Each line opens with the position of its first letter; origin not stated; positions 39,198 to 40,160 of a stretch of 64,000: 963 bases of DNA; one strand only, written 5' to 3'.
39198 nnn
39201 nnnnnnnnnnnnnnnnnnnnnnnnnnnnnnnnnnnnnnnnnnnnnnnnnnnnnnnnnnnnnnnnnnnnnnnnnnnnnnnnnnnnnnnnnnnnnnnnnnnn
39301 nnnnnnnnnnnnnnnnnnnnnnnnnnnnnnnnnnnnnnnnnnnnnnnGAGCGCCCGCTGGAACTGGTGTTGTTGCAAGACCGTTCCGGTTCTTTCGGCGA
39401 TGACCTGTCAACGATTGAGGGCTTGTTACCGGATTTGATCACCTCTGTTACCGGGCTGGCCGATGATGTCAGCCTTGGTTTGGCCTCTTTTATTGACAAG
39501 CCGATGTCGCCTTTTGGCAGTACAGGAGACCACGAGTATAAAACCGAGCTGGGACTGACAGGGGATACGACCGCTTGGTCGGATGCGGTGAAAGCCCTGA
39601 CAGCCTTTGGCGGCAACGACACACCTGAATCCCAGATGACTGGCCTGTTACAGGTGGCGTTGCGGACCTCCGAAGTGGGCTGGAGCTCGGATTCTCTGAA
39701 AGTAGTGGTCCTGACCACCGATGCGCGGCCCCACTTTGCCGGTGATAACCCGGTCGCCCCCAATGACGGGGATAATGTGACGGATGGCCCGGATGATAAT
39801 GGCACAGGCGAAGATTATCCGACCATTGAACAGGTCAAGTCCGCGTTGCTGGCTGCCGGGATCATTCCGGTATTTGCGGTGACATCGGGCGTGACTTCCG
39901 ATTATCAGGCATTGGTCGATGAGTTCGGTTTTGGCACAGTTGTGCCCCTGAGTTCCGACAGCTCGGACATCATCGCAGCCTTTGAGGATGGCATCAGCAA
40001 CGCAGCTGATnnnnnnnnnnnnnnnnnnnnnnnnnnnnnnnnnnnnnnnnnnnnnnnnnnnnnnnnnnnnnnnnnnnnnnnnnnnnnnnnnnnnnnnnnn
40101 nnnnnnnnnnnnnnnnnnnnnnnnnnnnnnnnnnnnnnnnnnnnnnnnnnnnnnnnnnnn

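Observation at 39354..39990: Integrin beta I-like domain inserted into a serralysin-type beta-roll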

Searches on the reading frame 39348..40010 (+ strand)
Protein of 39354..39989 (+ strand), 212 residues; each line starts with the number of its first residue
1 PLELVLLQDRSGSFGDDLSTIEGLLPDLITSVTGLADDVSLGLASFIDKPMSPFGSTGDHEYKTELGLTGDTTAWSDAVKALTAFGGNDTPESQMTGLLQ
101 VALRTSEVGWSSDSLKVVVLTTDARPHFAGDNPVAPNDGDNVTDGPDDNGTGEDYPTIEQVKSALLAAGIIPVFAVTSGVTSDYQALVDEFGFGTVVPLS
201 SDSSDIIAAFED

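Call 3: search_protein_families(library=pfam, proteins=[window:39354-39990:+], max_evalue=10)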
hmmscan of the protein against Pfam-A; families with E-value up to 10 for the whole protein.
window:39354-39990:+ (212 aa): 6 families
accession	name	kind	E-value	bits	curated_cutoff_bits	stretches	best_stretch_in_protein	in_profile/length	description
PF00362.24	Integrin_beta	-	6.3e-34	118.2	24.8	1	1-208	5-235/248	Integrin beta chain VWA domain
PF24909.1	vWA_SIBA-E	-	9.9e-07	28.9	27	2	7-124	41-147/284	Integrin beta-like protein A-E, vWA-like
PF25106.1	VWA_4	-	0.00033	20.7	27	1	7-108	5-94/169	von Willebrand factor A domain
PF00092.34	VWA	-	0.0062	17.2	23.8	1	4-130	2-118/174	von Willebrand factor type A domain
PF24004.1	Microp_archaea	-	0.13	12.3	27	1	163-175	15-27/29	Archaeal microprotein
PF13519.12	VWA_2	-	0.14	13.2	27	1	59-124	46-106/107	von Willebrand factor type A domain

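Call 4: search_protein_families(library=ncbifam, proteins=[window:39354-39990:+], max_evalue=10)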
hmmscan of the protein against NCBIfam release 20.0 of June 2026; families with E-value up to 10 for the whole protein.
window:39354-39990:+ (212 aa): 0 families

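Call 5: search_solved_structures(query=window:39354-39990:+, max_evalue=10, show_alignments=3)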
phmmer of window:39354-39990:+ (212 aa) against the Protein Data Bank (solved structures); distinct sequences matched with E-value up to 10: 61 (the best 60 are shown).
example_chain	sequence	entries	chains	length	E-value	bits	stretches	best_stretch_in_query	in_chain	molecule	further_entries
8tcg_B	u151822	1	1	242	6.9e-23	84.4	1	1-207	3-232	Integrin beta-6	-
5ffg_B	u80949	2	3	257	9.1e-23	84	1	1-207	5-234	Integrin beta-6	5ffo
9p96_B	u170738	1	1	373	1e-22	83.9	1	1-209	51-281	Integrin beta-7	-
3v4p_B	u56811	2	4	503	2.5e-22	82.6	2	64-209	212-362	Integrin beta-7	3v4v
9p95_B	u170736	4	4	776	5e-22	81.6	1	1-209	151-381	Integrin beta-7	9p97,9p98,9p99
8zjf_B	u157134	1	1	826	5e-22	81.6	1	1-209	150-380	Integrin beta-7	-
5nem_B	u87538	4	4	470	8.2e-22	80.9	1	1-207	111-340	Integrin beta-6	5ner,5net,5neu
9xmm_B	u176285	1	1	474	8.4e-22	80.9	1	1-207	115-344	Integrin beta-6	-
9cz7_B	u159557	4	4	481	8.9e-22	80.8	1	1-207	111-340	Integrin beta-6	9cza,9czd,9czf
4um9_D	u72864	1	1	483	9e-22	80.8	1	1-207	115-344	Integrin beta-6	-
4um9_B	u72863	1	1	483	9e-22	80.8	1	1-207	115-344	Integrin beta-6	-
1tye_B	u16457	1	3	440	3.2e-21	79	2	62-208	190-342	Integrin beta-3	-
2vc2_B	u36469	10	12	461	3.7e-21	78.8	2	62-208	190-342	INTEGRIN BETA-3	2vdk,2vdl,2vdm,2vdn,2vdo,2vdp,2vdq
8ij5_B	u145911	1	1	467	3.9e-21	78.7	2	62-208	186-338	Integrin beta-3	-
4z7n_B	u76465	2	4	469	4e-21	78.7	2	62-208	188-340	Integrin beta-3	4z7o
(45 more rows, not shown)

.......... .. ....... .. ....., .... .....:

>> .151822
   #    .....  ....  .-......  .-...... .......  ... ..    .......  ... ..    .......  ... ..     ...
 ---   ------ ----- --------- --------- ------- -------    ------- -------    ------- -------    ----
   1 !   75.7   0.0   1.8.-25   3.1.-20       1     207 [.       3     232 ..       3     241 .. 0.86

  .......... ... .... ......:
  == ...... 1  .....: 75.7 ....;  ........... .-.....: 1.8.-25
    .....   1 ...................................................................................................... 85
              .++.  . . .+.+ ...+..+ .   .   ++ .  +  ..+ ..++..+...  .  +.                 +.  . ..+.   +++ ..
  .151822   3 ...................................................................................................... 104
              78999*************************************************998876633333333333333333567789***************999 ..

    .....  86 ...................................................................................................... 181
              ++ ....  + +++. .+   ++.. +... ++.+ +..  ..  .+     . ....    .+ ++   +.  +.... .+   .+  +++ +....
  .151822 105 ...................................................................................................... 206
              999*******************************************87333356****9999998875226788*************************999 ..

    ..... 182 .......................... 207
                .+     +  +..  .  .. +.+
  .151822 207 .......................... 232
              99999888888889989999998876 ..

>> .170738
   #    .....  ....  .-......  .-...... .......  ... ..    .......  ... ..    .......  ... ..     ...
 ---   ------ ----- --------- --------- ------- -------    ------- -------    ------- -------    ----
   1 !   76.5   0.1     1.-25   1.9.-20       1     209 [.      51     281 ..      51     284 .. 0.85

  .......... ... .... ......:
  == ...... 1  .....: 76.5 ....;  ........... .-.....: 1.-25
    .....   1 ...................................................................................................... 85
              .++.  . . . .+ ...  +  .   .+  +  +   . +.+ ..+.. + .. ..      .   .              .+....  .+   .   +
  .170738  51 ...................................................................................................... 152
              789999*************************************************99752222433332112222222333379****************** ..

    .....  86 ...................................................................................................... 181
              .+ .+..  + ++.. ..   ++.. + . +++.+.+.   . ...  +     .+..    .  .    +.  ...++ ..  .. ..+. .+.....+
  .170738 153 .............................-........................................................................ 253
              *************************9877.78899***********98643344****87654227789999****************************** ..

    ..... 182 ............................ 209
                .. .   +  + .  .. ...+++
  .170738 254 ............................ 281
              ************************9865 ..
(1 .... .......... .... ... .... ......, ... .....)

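Call 27: search_protein_representatives(protein=window:39354-39989:+)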
Query: 212 residues. Proteins with E-value up to 0.001 (for the whole library): 2410; up to 1e-10: 850; up to 1e-30: 235. The best 150 are listed.
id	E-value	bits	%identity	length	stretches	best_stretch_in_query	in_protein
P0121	5.7e-129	444.0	56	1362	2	1-210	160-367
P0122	1.9e-116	403.1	52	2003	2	1-209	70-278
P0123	2.8e-93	327.4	46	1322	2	1-210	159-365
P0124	1.5e-76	272.8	35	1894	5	3-131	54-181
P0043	4.7e-72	258.1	60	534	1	1-212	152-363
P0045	3.4e-68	245.5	59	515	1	1-210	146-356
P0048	7.5e-65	234.6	59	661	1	1-211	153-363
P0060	4.9e-64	231.9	60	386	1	19-211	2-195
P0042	2.3e-63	229.8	58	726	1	1-210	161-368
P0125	1.8e-62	226.8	55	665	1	1-212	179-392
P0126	5.3e-61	222.0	56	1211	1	1-210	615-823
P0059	7.1e-60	218.3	57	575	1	1-209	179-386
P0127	2.2e-59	216.7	54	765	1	1-211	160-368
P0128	4.0e-58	212.6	57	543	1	1-212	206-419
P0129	1.5e-57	210.8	53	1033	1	1-210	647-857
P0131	9.3e-57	208.1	38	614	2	3-204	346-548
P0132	1.4e-55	204.3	55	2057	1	2-209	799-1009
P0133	2.7e-55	203.4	50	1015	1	2-210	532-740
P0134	3.6e-55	203.0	54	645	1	2-207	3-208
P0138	1.8e-53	197.4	55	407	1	2-209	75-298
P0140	4.6e-53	196.1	54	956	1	1-211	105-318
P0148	1.1e-50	188.3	48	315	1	2-206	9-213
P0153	1.1e-49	185.1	48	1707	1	1-209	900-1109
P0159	3.1e-49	183.6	49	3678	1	1-210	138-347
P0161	4.8e-49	183.0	54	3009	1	2-209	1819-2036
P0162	5.8e-49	182.7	46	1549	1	1-210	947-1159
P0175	1.0e-47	178.6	45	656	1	3-210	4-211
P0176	1.2e-47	178.4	52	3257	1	1-211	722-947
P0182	8.8e-47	175.6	47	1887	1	1-210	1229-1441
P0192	3.0e-46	173.8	47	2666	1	1-210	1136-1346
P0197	7.4e-46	172.5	45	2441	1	1-210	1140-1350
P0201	1.9e-45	171.2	47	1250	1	2-210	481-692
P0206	1.7e-44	168.1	48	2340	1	2-210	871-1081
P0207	1.8e-44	168.1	45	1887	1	1-210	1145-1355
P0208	2.0e-44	167.9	46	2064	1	1-210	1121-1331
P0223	2.2e-43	164.5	45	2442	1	1-210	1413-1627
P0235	1.7e-42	161.6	46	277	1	4-205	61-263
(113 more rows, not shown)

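Call 29: list_cluster_members(proteins=[P0121, P0122, P0124, P0126, P0132, P0159, P0161, P0176, P0148, P0138])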
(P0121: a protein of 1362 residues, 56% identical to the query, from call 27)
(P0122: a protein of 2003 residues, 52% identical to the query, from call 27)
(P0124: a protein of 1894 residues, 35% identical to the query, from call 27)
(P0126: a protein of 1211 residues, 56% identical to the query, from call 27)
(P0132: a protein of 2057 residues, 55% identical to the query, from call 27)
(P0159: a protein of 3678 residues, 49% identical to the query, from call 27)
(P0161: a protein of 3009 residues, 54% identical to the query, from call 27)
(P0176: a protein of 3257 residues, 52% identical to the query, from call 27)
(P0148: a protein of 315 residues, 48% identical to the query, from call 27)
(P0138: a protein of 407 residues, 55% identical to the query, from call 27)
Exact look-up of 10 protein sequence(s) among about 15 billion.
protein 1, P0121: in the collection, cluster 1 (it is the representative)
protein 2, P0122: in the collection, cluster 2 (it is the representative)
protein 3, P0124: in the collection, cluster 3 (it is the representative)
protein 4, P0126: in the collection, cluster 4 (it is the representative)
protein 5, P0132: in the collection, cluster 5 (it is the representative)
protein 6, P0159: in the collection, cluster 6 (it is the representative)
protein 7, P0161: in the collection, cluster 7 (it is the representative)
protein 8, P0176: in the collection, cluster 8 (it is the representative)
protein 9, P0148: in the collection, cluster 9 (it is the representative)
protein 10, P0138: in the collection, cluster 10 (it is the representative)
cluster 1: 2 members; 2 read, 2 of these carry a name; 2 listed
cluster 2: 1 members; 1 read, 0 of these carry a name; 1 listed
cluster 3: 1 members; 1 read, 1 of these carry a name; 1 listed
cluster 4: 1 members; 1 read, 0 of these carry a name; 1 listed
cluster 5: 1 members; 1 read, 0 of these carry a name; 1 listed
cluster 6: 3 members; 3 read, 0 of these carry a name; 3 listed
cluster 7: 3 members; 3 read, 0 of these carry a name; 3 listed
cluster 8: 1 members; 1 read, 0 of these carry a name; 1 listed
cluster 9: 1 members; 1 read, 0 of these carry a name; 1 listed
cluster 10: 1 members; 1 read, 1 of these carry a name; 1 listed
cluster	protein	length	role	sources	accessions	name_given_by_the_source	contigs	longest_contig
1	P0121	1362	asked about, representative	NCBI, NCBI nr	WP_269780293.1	hypothetical protein [Methylobacterium sp. Leaf118]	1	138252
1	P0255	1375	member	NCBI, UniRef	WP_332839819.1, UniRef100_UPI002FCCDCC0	hypothetical protein [Methylobacterium sp. Leaf118] | hypothetical protein n=1 Tax=Methylobacterium sp. Leaf118 TaxID=2876562 ...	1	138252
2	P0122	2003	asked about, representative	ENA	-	-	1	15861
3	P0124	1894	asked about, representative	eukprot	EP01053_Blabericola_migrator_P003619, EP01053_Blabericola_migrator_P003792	 ...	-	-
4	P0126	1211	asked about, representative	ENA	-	-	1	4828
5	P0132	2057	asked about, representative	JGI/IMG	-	-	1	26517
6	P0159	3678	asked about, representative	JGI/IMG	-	-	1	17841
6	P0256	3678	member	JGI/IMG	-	-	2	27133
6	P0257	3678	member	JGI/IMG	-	-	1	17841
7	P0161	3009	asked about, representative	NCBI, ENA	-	-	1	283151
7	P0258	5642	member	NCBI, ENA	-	-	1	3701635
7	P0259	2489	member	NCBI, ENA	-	-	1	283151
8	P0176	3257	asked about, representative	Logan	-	-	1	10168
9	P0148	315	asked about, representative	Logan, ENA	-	-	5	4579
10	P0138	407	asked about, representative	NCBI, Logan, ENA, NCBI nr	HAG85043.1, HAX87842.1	MAG TPA: hypothetical protein DCL61_28810 [Cyanobacteria bacterium UBA12227] | hypothetical protein [Cyanobacteria bacterium UBA12227]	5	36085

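Call 39: search_protein_families(library=pfam, alignment_id=A2, max_evalue=0.00001)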
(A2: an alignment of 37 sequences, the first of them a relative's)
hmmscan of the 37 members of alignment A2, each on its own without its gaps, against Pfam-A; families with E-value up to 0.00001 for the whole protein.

A. member 1, P0159 (3678 aa): 6 families
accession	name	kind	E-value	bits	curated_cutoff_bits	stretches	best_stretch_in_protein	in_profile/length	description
PF03160.20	Calx-beta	-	6.3e-42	142.8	27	0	368-449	22-99/119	Calx-beta domain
PF04151.21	PPC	-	6.5e-36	123.5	25.9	0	2390-2464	1-68/70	Bacterial pre-peptidase C-terminal domain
PF00362.24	Integrin_beta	-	4.9e-35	121.9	24.8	1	137-353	4-243/248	Integrin beta chain VWA domain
PF13946.11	DUF4214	-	4e-16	59.3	23.2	1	3529-3589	1-62/72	Domain of unknown function (DUF4214)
PF01457.22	Peptidase_M8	-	4.3e-15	55.8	21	1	3023-3186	166-334/529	Leishmanolysin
PF00353.25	HemolysinCabind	-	1.1e-09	38.5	23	1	3388-3422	1-35/36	RTX calcium-binding nonapeptide repeat (4 copies)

B. families by the number of members that match (of 37 scanned): 39 families (the first 25 are shown)
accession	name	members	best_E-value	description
PF00362.24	Integrin_beta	37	5.4e-82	Integrin beta chain VWA domain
PF00353.25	HemolysinCabind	22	7.9e-109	RTX calcium-binding nonapeptide repeat (4 copies)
PF24909.1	vWA_SIBA-E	10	3.2e-23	Integrin beta-like protein A-E, vWA-like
PF00092.34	VWA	9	1.1e-13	von Willebrand factor type A domain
PF17963.7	Big_9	6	2.8e-102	Bacterial Ig domain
PF03160.20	Calx-beta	5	1.3e-155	Calx-beta domain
PF17892.7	Cadherin_5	5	1.5e-133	Cadherin-like domain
PF17803.7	Cadherin_4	5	3.1e-99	Bacterial cadherin-like domain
PF01839.29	FG-GAP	4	4e-44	FG-GAP repeat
PF25106.1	VWA_4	4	2.3e-09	von Willebrand factor A domain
PF17210.9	SdrD_B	3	2.3e-18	SdrD B-like domain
PF13517.12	FG-GAP_3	3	4.4e-10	FG-GAP-like repeat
PF04151.21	PPC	2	6.5e-36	Bacterial pre-peptidase C-terminal domain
PF00028.23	Cadherin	2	2.4e-25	Cadherin domain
PF17802.7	SpaA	2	3.8e-16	Prealbumin-like fold domain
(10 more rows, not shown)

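Call 41: search_protein_families(library=pfam, proteins=[P0153, P0162, P0208, P0201, P0207], max_evalue=0.0001)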
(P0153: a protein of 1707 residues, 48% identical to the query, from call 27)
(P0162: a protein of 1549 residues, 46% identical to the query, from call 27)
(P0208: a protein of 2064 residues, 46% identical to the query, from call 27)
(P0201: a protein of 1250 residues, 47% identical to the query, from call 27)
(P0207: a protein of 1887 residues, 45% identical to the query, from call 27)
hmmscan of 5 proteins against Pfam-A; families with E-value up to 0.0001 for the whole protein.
P0153 (1707 aa): 4 families
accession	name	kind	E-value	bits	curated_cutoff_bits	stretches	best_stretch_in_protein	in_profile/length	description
PF00353.25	HemolysinCabind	-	2.3e-59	197.2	23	12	1454-1489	1-36/36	RTX calcium-binding nonapeptide repeat (4 copies)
PF01839.29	FG-GAP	-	4e-44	148.3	22.1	6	339-380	2-36/37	FG-GAP repeat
PF00362.24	Integrin_beta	-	8.4e-37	127.6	24.8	1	899-1111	4-238/248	Integrin beta chain VWA domain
PF13517.12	FG-GAP_3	-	1.8e-09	38.5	26.9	2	278-358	1-61/61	FG-GAP-like repeat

P0162 (1549 aa): 4 families
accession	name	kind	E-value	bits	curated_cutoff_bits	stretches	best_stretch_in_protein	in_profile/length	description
PF00353.25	HemolysinCabind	-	1.6e-66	220.1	23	10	1189-1219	6-36/36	RTX calcium-binding nonapeptide repeat (4 copies)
PF01839.29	FG-GAP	-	7.9e-43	144.2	22.1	6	385-419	5-37/37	FG-GAP repeat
PF00362.24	Integrin_beta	-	2.2e-35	123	24.8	1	946-1160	4-238/248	Integrin beta chain VWA domain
PF13517.12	FG-GAP_3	-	4.4e-10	40.4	26.9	2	48-126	1-61/61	FG-GAP-like repeat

P0208 (2064 aa): 5 families
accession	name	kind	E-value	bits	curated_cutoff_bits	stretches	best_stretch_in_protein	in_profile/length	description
PF00353.25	HemolysinCabind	-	8.1e-87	285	23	11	843-877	1-35/36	RTX calcium-binding nonapeptide repeat (4 copies)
PF01839.29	FG-GAP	-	6.3e-38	128.5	22.1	5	181-215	4-37/37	FG-GAP repeat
PF00362.24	Integrin_beta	-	3.2e-36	125.7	24.8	1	1119-1333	3-239/248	Integrin beta chain VWA domain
PF08548.17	Peptidase_M10_C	-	6e-11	42.9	20.7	1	1921-2043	62-177/193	Peptidase M10 serralysin C terminal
PF13517.12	FG-GAP_3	-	1.4e-09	38.8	26.9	1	257-324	2-61/61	FG-GAP-like repeat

P0201 (1250 aa): 4 families
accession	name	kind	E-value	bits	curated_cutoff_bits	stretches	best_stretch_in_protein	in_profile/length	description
PF00353.25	HemolysinCabind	-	9.7e-52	172.9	23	10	1022-1055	2-35/36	RTX calcium-binding nonapeptide repeat (4 copies)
PF00362.24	Integrin_beta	-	5.6e-30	105.3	24.8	1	480-693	5-238/248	Integrin beta chain VWA domain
PF01839.29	FG-GAP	-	3.5e-19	68.7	22.1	1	127-158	5-35/37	FG-GAP repeat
PF13517.12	FG-GAP_3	-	5.7e-10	40.1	26.9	1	70-142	1-61/61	FG-GAP-like repeat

P0207 (1887 aa): 3 families
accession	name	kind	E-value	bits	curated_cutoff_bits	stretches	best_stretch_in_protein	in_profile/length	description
PF00353.25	HemolysinCabind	-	2.1e-50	168.6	23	7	627-661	1-35/36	RTX calcium-binding nonapeptide repeat (4 copies)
PF00362.24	Integrin_beta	-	2.9e-35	122.6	24.8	1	1143-1356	3-238/248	Integrin beta chain VWA domain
PF01839.29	FG-GAP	-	3.9e-22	78.1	22.1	3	187-224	5-37/37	FG-GAP repeat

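Call 42: list_cluster_members(proteins=[P0153, P0162, P0208, P0201, P0207, P0197, P0206, P0182, P0192, P0223])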
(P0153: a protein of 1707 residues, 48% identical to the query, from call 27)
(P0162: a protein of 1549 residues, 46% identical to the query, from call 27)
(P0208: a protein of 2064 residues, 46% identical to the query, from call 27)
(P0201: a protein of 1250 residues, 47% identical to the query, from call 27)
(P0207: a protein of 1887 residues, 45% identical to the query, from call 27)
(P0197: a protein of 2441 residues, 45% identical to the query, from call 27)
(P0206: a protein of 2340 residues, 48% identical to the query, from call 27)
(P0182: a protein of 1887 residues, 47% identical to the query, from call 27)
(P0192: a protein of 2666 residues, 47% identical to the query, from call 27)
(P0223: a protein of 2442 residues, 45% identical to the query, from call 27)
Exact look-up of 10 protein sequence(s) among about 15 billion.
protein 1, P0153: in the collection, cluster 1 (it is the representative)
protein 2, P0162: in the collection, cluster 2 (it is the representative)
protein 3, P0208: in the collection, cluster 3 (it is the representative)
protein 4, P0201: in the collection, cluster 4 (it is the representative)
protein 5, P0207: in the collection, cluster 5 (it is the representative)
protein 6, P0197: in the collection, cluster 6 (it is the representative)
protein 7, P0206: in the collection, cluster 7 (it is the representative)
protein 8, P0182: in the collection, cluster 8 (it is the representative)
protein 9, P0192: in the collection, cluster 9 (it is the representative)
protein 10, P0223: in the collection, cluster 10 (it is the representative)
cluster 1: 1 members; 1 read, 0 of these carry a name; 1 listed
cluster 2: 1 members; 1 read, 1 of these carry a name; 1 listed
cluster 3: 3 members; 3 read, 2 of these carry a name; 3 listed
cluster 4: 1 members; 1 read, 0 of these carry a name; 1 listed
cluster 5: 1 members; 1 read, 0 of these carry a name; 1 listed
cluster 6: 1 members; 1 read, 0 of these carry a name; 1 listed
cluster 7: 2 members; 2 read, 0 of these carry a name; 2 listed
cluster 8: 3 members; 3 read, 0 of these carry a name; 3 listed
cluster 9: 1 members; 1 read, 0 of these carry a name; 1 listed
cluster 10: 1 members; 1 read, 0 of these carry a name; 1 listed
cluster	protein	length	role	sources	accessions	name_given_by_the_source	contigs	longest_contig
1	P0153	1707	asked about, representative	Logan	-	-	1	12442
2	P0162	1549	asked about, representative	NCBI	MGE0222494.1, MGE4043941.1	MAG: hypothetical protein AB7F35_03750 [Acetobacteraceae bacterium]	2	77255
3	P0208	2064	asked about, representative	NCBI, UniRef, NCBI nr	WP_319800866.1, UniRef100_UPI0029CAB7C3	M10 family metallopeptidase C-terminal domain-containing protein [Rhodobacter sp. KR11] | M10 family metallopeptidase C-terminal domain-containing protein n=1 Tax=Rhodobacter sp. ... | FG-GAP-like repeat-containing protein [Rhodobacter sp. KR11]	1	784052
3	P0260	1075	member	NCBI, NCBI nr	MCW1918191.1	M10 family metallopeptidase C-terminal domain-containing protein [Rhodobacter sp. KR11]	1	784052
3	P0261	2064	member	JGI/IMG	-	-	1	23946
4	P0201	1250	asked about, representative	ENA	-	-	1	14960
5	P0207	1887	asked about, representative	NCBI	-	-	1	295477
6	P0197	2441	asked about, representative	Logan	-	-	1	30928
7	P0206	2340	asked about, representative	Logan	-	-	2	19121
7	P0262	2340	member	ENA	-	-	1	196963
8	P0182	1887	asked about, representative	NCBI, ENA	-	-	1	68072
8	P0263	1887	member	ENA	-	-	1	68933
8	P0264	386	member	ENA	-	-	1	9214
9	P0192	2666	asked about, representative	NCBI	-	-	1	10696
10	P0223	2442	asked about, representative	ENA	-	-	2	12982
